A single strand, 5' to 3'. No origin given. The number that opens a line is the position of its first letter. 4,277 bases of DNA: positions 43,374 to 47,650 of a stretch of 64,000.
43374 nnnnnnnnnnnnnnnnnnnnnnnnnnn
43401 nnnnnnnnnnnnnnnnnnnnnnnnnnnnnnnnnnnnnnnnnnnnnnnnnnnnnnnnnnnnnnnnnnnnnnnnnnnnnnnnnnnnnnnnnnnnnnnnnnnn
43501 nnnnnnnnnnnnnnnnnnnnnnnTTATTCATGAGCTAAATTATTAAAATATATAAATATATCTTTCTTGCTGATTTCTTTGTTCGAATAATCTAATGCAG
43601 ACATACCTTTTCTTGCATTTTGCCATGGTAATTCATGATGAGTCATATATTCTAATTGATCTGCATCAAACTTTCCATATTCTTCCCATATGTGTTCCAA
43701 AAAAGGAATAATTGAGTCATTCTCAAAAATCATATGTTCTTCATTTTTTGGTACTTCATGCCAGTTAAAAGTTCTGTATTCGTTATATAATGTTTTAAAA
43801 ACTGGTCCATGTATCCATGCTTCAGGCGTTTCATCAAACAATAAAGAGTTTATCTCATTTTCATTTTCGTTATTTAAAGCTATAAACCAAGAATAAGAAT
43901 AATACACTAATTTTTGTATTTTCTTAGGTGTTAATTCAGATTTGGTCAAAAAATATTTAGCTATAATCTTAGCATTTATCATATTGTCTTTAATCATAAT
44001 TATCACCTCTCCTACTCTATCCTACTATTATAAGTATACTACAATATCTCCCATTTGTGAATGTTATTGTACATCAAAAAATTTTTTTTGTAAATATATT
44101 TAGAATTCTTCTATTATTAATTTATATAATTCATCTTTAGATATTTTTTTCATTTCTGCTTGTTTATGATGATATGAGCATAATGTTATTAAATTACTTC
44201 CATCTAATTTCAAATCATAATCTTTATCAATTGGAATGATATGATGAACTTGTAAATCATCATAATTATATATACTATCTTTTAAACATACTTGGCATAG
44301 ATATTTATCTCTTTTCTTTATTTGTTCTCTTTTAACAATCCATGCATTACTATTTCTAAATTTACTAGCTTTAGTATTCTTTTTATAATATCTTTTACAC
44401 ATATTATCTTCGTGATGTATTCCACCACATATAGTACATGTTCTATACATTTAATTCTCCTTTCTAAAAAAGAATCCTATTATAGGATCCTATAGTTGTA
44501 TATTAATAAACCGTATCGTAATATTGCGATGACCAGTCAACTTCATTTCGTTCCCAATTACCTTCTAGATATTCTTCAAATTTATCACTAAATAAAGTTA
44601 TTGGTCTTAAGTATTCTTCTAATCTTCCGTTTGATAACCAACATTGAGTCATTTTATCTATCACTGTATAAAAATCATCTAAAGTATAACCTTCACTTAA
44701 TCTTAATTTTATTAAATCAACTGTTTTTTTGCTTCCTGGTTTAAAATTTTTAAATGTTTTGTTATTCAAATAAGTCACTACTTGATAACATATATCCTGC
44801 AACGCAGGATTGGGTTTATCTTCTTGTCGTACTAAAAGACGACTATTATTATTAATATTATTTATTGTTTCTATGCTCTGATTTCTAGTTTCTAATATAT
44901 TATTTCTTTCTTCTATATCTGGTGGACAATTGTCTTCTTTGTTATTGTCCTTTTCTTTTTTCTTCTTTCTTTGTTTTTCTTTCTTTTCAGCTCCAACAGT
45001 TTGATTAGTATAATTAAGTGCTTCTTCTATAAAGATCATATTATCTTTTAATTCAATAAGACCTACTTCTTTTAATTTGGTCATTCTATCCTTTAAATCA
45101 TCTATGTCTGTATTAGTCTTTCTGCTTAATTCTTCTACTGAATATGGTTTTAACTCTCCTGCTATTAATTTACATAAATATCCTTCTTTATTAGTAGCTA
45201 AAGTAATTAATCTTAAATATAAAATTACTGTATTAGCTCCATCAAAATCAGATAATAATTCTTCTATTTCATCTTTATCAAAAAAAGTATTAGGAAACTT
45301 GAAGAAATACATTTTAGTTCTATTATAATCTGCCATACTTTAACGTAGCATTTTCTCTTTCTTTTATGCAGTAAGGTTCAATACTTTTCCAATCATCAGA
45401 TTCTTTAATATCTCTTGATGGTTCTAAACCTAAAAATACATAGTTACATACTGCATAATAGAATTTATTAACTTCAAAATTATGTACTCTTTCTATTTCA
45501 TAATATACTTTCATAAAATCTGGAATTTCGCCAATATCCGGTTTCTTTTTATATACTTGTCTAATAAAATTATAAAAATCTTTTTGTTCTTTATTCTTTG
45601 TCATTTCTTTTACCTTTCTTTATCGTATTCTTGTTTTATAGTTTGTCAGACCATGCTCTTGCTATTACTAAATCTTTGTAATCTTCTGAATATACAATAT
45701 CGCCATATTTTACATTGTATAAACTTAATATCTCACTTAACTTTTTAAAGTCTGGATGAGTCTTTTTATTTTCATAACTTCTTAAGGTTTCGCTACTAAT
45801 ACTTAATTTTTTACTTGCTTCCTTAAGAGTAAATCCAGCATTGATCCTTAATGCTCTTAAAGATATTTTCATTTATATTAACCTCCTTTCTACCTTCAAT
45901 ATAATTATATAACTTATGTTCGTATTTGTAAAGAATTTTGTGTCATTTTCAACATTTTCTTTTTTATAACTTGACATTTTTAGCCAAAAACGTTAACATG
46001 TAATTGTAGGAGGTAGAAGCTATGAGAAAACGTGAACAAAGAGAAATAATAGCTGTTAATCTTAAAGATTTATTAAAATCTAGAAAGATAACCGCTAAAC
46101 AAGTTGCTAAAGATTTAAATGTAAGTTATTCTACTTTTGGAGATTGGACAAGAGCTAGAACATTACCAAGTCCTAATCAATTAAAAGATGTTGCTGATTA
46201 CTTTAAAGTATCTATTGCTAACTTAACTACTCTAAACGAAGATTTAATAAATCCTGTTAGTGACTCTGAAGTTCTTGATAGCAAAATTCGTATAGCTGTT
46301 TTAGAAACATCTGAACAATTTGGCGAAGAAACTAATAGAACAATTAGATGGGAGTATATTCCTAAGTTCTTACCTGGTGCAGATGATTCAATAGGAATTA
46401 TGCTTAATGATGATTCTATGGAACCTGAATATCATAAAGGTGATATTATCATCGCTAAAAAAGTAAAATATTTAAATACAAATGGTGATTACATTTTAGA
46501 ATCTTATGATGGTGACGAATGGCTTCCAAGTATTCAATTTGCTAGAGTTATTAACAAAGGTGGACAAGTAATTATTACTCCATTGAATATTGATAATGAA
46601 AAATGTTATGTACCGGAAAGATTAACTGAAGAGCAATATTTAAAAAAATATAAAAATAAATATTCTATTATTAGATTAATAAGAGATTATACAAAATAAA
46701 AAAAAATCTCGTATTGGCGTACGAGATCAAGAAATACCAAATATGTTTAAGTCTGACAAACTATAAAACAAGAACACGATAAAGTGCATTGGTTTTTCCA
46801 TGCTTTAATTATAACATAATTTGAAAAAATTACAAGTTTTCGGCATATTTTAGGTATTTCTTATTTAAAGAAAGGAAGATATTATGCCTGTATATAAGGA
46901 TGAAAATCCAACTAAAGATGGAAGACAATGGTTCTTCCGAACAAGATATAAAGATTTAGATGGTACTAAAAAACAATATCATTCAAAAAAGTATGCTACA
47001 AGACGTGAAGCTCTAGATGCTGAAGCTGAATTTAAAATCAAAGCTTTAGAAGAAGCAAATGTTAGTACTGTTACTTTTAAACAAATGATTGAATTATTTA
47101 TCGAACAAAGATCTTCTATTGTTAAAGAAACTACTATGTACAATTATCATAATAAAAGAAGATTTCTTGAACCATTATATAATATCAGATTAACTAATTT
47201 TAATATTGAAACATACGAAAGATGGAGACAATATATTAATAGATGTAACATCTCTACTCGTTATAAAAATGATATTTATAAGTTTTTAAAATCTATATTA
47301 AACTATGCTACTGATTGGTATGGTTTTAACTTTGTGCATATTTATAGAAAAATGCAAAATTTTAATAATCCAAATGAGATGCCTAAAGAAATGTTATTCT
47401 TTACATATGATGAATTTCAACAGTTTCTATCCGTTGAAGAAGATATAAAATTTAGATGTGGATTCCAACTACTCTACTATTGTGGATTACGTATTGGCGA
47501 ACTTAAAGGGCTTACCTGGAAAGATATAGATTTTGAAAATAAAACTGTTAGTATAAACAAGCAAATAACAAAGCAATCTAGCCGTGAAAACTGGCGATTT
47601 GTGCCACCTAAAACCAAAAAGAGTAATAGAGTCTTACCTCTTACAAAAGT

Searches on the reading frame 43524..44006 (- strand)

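Call 8: search_protein_families(library=pfam, proteins=[window:43524-44006:-], max_evalue=0.01)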
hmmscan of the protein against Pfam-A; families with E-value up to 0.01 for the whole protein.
window:43524-44006:- (160 aa): 1 family
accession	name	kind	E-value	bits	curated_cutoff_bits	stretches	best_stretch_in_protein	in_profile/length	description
PF13274.11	SocA_Panacea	-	9.2e-11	43.1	25.7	1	30-129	1-113/113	Antitoxin SocA-like, Panacea domain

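Call 9: search_protein_families(library=phrogs, proteins=[window:43524-44006:-], max_evalue=0.001)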
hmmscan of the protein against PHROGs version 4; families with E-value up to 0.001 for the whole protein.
window:43524-44006:- (160 aa): 2 families
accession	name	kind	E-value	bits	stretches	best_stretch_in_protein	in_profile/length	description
phrog_1281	-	unknown function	4.9e-37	128.5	1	6-158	4-154/195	-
phrog_10390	-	unknown function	1.1e-27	98.4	1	10-158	149-295/299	-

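Call 87: search_protein_families(library=padloc, proteins=[window:43524-44006:-], max_evalue=0.001)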
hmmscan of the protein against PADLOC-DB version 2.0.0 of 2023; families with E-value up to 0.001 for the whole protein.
window:43524-44006:- (160 aa): 0 families

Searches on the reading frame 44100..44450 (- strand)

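Call 8: search_protein_families(library=pfam, proteins=[window:44100-44450:-], max_evalue=0.01)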
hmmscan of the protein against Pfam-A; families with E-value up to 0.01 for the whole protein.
window:44100-44450:- (116 aa): 2 families
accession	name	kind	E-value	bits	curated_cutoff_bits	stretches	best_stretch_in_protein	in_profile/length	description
PF01844.29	HNH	-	6.7e-10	39.4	21.4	1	52-97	1-43/47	HNH endonuclease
PF13391.12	HNH_2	-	0.0014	18.9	21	1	52-97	1-57/66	HNH endonuclease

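Call 9: search_protein_families(library=phrogs, proteins=[window:44100-44450:-], max_evalue=0.001)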
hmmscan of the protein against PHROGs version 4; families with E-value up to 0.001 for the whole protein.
window:44100-44450:- (116 aa): 17 families
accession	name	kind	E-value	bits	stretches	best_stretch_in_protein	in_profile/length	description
phrog_144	-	DNA, RNA and nucleotide metabolism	9.8e-26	91.5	1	4-104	24-138/175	HNH endonuclease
phrog_589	-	DNA, RNA and nucleotide metabolism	1.9e-18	67.8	1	14-98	56-138/179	HNH endonuclease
phrog_119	-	DNA, RNA and nucleotide metabolism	9e-17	62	1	20-109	174-265/443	HNH endonuclease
phrog_5956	-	DNA, RNA and nucleotide metabolism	4.6e-16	59.7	1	23-106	33-115/138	HNH endonuclease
phrog_4581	-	head and packaging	1e-11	45.9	1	22-106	38-116/395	terminase small subunit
phrog_8446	-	DNA, RNA and nucleotide metabolism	5.2e-11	43.6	1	32-101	123-198/211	HNH endonuclease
phrog_1271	-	DNA, RNA and nucleotide metabolism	7.8e-11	42.9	1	16-108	236-325/361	HNH endonuclease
phrog_8048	-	DNA, RNA and nucleotide metabolism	1.2e-09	38.8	1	32-101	159-228/273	HNH endonuclease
phrog_333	-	DNA, RNA and nucleotide metabolism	1.9e-07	32.4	1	26-97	10-77/138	HNH endonuclease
phrog_2323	-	DNA, RNA and nucleotide metabolism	3.5e-06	28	1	23-99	10-84/113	HNH endonuclease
phrog_7785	-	DNA, RNA and nucleotide metabolism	7.1e-06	27.1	1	14-102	32-115/147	HNH endonuclease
phrog_25061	-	DNA, RNA and nucleotide metabolism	2.6e-05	25.8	1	19-107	109-197/219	HNH endonuclease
phrog_740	-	DNA, RNA and nucleotide metabolism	5.8e-05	23.2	1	33-100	22-86/332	HNH endonuclease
phrog_6050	-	DNA, RNA and nucleotide metabolism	0.00012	22.1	1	17-108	277-367/402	HNH endonuclease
phrog_7370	-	DNA, RNA and nucleotide metabolism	0.00027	22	1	19-101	12-86/115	HNH endonuclease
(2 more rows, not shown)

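Call 87: search_protein_families(library=padloc, proteins=[window:44100-44450:-], max_evalue=0.001)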
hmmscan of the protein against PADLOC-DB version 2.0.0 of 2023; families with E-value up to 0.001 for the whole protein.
window:44100-44450:- (116 aa): 2 families
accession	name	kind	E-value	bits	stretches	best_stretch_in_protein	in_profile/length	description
PDLC02924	HNH_I-A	-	0.00014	20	1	13-107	8-97/198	-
PDLC03478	REase_II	-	0.00028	18.7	1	39-93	99-153/219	Type II restriction enzyme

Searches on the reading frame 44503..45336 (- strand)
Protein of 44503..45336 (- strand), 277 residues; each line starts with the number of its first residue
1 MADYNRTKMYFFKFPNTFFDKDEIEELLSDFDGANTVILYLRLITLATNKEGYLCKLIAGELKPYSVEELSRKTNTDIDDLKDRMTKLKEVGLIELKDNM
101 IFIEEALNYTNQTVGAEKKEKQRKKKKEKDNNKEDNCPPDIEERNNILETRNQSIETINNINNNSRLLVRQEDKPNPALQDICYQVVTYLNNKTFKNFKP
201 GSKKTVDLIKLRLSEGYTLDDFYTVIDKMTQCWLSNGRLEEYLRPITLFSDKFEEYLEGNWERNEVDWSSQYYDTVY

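Call 8: search_protein_families(library=pfam, proteins=[window:44503-45336:-], max_evalue=0.01)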
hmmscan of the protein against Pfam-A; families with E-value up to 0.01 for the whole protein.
window:44503-45336:- (277 aa): 3 families
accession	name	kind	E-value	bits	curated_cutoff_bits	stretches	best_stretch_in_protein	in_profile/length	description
PF09524.15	Phg_2220_C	-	1.6e-23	83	27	1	186-257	1-72/73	Conserved phage C-terminus (Phg_2220_C)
PF09681.16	Phage_rep_org_N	-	4.9e-14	52.8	23.3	1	12-131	2-117/121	N-terminal phage replisome organiser (Phage_rep_org_N)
PF25212.1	HVO_A0114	-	0.0013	18.9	27.6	1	54-99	27-71/84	HVO_A0114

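Call 9: search_protein_families(library=phrogs, proteins=[window:44503-45336:-], max_evalue=0.001)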
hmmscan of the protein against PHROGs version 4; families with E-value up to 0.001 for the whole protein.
window:44503-45336:- (277 aa): 9 families
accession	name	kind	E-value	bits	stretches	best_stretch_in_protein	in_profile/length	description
phrog_1163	-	unknown function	9.8e-41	141.3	1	8-261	3-252/273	-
phrog_428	-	DNA, RNA and nucleotide metabolism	5.7e-30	105.8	1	66-265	129-318/455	replication initiation protein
phrog_5968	-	DNA, RNA and nucleotide metabolism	2.2e-19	70.8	1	1-210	1-209/273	replisome organizer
phrog_4880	-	DNA, RNA and nucleotide metabolism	1.3e-15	58.6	1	8-198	3-196/304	replisome organizer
phrog_186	-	DNA, RNA and nucleotide metabolism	1.5e-15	58.7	1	6-171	17-161/308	DnaD-like helicase loader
phrog_20981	-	unknown function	5.5e-15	56.8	1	119-271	116-265/293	-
phrog_10469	-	DNA, RNA and nucleotide metabolism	7.2e-13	49.5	1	6-229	4-237/305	DnaD-like helicase loader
phrog_22793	-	unknown function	2e-10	41.5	1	167-262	44-140/177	-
phrog_1701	-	DNA, RNA and nucleotide metabolism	1.7e-08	35.6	1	103-260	146-299/323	DnaD-like helicase loader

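Call 60: search_dna_similar(query=window:44503-45336:-, collection=phages, mode=protein, max_rows=10)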
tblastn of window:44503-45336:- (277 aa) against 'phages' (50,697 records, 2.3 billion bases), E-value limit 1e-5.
Records with a match: 362; places in all: 362; records where one place covers at least 80% of the query: 36.
Best place of each record, by identity: <60% 362.
By first word of the organism name: Staphylococcus 134; Streptococcus 82; Bacillus 57; Lactobacillus 19; Lactococcus 19; Brochothrix 7; Vibrio 7; Oenococcus 6; Aeromonas 5; Clostridium 4; and 12 more.
By host as written in the record: Staphylococcus aureus 41; - 40; Bacillus anthracis 16; Lactococcus lactis 14; Bacillus subtilis 8; Brochothrix thermosphacta 6; Staphylococcus aureus subsp. aureus RN4220 6; Bacillus cereus ATCC 4342 4; and 171 more.
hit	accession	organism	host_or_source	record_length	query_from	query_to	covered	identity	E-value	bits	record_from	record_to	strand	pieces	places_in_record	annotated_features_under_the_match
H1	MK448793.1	Streptococcus phage Javan523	Streptococcus pyogenes MGAS8232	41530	1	257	93%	29.9%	1e-12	73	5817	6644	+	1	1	DNA replication protein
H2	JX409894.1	Streptococcus phage LYGO9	Streptococcus agalactiae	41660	1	257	93%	29.5%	1e-10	67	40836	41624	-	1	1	putative primosome component-like protein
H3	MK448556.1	Streptococcus satellite phage Javan593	Streptococcus suis TL13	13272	1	257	93%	29.3%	2e-11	70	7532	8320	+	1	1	hypothetical protein (x2)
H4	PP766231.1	Streptococcus phage phiGBSVK-E1_GBSInt8.1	Streptococcus agalactiae JN_AR_GBS119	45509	6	257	91%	29.6%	6e-12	71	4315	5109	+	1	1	DNA replication protein O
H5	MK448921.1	Streptococcus phage Javan374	Streptococcus parasanguinis 512_SPAR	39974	1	256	92%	28.8%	6e-12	71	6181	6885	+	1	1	replication initiation protein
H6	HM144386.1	Brochothrix phage BL3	Brochothrix thermosphacta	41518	8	262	92%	27.8%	2e-13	76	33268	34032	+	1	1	gp46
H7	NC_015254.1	Brochothrix phage BL3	Brochothrix thermosphacta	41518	8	262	92%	27.8%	2e-13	76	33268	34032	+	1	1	gp46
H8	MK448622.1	Streptococcus satellite phage Javan735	Streptococcus pneumoniae 34/4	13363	6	257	91%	27.0%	1e-8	61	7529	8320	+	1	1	hypothetical protein (x2)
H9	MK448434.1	Streptococcus satellite phage Javan329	Streptococcus mitis SK1080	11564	6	257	91%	26.6%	2e-8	61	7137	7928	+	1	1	hypothetical protein (x2)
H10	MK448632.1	Streptococcus satellite phage Javan745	Streptococcus pneumoniae GA17328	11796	6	257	91%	26.6%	1e-8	61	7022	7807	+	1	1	hypothetical protein (x2)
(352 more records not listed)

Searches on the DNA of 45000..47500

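Call 31: search_rna_families(source=window, start=45000, end=47500, threshold=evalue, max_evalue=10)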
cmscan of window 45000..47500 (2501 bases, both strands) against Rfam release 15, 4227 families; matches with E-value up to 10: 3.
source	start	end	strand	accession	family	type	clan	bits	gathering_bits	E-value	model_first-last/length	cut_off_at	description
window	46402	46439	+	RF00278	SNORD50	Gene; snRNA; snoRNA; CD-box;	-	18.5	42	2.4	1-72/72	no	Small nucleolar RNA SNORD50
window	46404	46439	+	RF01175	snoU83D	Gene; snRNA; snoRNA; CD-box;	-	18.1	55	4.8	1-81/81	no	Small nucleolar RNA U83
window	45360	45400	-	RF01308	sR58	Gene; snRNA; snoRNA; CD-box;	-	14.6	55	7.8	1-55/55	no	Small nucleolar RNA sR58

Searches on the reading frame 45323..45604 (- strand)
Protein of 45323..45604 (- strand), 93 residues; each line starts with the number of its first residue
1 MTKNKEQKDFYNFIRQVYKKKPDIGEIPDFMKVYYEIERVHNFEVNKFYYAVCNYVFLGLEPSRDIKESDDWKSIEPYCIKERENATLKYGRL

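Call 8: search_protein_families(library=pfam, proteins=[window:45323-45604:-], max_evalue=0.01)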
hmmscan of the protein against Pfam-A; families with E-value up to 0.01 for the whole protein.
window:45323-45604:- (93 aa): 0 families

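Call 9: search_protein_families(library=phrogs, proteins=[window:45323-45604:-], max_evalue=0.001)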
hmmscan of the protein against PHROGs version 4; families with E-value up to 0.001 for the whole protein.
window:45323-45604:- (93 aa): 0 families

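Call 80: find_homologous_proteins(query=window:45323-45604:-, max_evalue=0.001)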
Query window:45323-45604:- (93 aa): 29 proteins with E <= 0.001 among 29 candidates.
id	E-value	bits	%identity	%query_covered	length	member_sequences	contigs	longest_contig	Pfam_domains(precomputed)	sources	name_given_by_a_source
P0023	4.1e-55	202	97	100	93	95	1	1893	-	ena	-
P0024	1.9e-51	190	96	96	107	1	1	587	-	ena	-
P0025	2.0e-49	184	87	100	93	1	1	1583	-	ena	-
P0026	8.0e-41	156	78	96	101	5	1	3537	-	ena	-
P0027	2.7e-36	141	69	96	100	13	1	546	-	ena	-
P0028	3.2e-33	132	64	96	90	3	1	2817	-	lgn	-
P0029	5.4e-33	131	63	96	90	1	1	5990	-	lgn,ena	-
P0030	1.7e-32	129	62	96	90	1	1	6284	-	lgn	-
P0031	2.8e-31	125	61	96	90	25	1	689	-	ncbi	-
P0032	3.8e-29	119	57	96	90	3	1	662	-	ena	-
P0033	8.9e-29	117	90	66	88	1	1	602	-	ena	-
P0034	2.4e-28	116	58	95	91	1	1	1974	-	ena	-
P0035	5.8e-28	115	100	58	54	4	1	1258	-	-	-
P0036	2.9e-27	112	55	96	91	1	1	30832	-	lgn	-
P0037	2.9e-27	112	59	91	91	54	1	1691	-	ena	-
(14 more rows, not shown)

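Call 86: search_protein_families(library=ncbifam, proteins=[window:45323-45604:-], max_evalue=0.01)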
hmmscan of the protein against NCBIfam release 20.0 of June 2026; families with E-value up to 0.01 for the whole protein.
window:45323-45604:- (93 aa): 0 families

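Call 88: predict_structure(alignment_id=A7)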
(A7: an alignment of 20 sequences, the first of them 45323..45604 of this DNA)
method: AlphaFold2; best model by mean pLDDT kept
length: 93 residues; sequences in the alignment: 20
mean_pLDDT: 73.0   pTM: 0.64
mean pLDDT of the five models: 73.0, 66.8, 56.0, 55.3, 54.0
residues with pLDDT >= 90: 7; 70-90: 49; 50-70: 31; < 50: 6
segments of 3 or more residues with pLDDT < 50: 89-93
pLDDT, mean of each block of 10 residues (from residue 1): 65 71 66 66 77 81 90 87 65 35
secondary structure, 60 per line:
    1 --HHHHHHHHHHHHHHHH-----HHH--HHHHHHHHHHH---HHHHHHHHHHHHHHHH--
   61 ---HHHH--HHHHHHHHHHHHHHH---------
elements in order: H3-18 H29-39 H43-58 H64-67 H70-84

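Call 90: fold_search(model_id=the predicted structure, library=pdb)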
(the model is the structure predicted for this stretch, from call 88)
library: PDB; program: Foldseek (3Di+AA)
matches with E <= 10: 3; with E <= 0.001: 0
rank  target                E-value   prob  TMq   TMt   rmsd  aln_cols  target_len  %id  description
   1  5xur_C                9.3e+00  0.03  0.23  0.14  10.9        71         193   13  Crystal Structure of Rv2466c C22S Mutant (released 2018-03-14)
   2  4cfu_D                9.8e+00  0.06  0.24  0.11   4.7        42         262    7  Structure-based design of C8-substituted O6-cyclohexylmethoxyguanine CDK1 and 2 inhibitors. (released 2014-12-10)
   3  2yda_B                9.8e+00  0.05  0.28  0.12   6.3        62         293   21  Sulfolobus sulfataricus 2-keto-3-deoxygluconate aldolase Y103F,Y130F, A198F variant (released 2012-03-28)
